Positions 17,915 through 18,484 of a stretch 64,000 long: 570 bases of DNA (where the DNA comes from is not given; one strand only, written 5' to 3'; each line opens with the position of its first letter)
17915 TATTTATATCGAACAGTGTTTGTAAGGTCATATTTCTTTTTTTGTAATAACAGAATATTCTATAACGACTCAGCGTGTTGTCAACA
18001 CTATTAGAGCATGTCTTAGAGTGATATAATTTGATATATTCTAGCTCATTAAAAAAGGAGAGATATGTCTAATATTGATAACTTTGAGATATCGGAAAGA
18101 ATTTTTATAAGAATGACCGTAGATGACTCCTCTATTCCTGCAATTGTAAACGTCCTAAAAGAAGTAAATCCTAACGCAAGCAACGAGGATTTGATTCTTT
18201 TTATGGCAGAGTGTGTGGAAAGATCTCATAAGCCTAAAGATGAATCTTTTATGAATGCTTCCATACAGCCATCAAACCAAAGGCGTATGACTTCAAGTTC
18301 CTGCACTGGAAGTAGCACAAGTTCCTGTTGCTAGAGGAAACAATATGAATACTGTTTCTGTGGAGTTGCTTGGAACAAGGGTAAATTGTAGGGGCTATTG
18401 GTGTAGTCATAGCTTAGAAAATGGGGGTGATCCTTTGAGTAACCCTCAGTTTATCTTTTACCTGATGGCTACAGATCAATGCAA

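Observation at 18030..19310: Candidate RiPP pair: Cys/Ser/Thr-tailed peptide and a radical SAM maturase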

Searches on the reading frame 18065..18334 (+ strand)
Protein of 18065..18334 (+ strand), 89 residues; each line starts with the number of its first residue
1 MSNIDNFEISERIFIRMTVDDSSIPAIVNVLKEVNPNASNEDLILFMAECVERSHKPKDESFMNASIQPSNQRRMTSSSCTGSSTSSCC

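Call 3: search_protein_families(library=pfam, proteins=[window:18065-18334:+], max_evalue=1)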
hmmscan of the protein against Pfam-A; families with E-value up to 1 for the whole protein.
window:18065-18334:+ (89 aa): 1 family
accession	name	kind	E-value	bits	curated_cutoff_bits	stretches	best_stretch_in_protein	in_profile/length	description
PF19740.4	DUF6229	-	0.12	12.8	25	1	64-89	36-62/62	Family of unknown function (DUF6229)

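Call 4: search_protein_families(library=ncbifam, proteins=[window:18065-18334:+], max_evalue=1)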
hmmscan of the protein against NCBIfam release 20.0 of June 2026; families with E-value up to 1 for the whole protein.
window:18065-18334:+ (89 aa): 2 families
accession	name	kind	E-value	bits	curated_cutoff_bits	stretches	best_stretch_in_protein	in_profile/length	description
NF005245.0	PRK06755.1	equivalog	0.068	12.6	322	1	12-68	28-87/209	hypothetical protein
TIGR03892.1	thiopep_precurs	subfamily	0.62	10.5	25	1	75-89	30-44/44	thiazolylpeptide-type bacteriocin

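Call 6: find_homologous_proteins(query=window:18065-18334:+, max_evalue=0.1)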
Query window:18065-18334:+ (89 aa): 2 proteins with E <= 0.1 among 2 candidates.
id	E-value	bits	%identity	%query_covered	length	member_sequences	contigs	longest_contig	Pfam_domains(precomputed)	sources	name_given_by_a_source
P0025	4.0e-50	184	100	100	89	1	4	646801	-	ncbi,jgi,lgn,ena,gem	jgi:hypothetical protein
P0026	3.3e-35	137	76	84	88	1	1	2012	-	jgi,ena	-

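Call 49: search_protein_families(library=phrogs, proteins=[window:18065-18334:+], max_evalue=0.01)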
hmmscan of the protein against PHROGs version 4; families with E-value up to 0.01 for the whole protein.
window:18065-18334:+ (89 aa): 0 families

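Call 76: predict_structure(alignment_id=A3)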
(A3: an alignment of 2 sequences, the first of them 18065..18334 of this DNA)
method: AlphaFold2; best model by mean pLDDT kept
length: 89 residues; sequences in the alignment: 2
mean_pLDDT: 73.1   pTM: 0.52
mean pLDDT of the five models: 73.1, 72.1, 71.5, 70.6, 69.0
residues with pLDDT >= 90: 35; 70-90: 18; 50-70: 14; < 50: 22
segments of 3 or more residues with pLDDT < 50: 59-75
pLDDT, mean of each block of 10 residues (from residue 1): 79 90 92 92 91 65 46 45 57
secondary structure, 60 per line:
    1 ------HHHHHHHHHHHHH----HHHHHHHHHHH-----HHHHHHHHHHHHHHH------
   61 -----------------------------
elements in order: H7-19 H24-34 H40-54

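Call 82: fold_search(model_id=the predicted structure, library=pdb)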
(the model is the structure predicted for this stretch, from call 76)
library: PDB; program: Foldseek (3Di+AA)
matches with E <= 10: 8; with E <= 0.001: 0
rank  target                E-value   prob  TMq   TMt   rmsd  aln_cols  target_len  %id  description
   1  9hlz_LL               5.0e+00  0.08  0.33  0.16  14.7        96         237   12  Translational activators Aep1, Aep2 and Atp25 in complex with mRNA and the yeast mitochondrial ribosome (released 2025-12-17)
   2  2x3m                  6.8e+00  0.16  0.38  0.22   3.0        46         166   11  Crystal Structure of Hypothetical Protein ORF239 from Pyrobaculum Spherical Virus (released 2011-02-16)
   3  2rn7_MODEL_1_A        6.8e+00  0.10  0.41  0.35  11.3        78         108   14  NMR solution structure of TnpE protein from Shigella flexneri. Northeast Structural Genomics Target SfR125 (released 2008-01-15)
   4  3kjl_B                6.8e+00  0.04  0.25  0.27  11.8        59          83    8  Sgf11:Sus1 complex (released 2009-12-08)
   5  6hxm_B                7.3e+00  0.05  0.26  0.11   7.4        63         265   14  Structure of the citryl-CoA lyase core module of human ATP citrate lyase in complex with citrate and CoASH in space gr (released 2019-04-10)
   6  7qiw_j                8.8e+00  0.03  0.23  0.18  13.9        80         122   12  Specific features and methylation sites of a plant ribosome. 60S ribosomal subunit. (released 2022-07-13)
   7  4mbq_C                9.3e+00  0.08  0.32  0.48   5.6        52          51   17  TPR3 of FimV from P. aeruginosa (PAO1) (released 2014-08-20)
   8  5u56_A                9.9e+00  0.03  0.19  0.11   8.3        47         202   21  Structure of Francisella tularensis heterodimeric SspA (MglA-SspA) (released 2017-08-16)
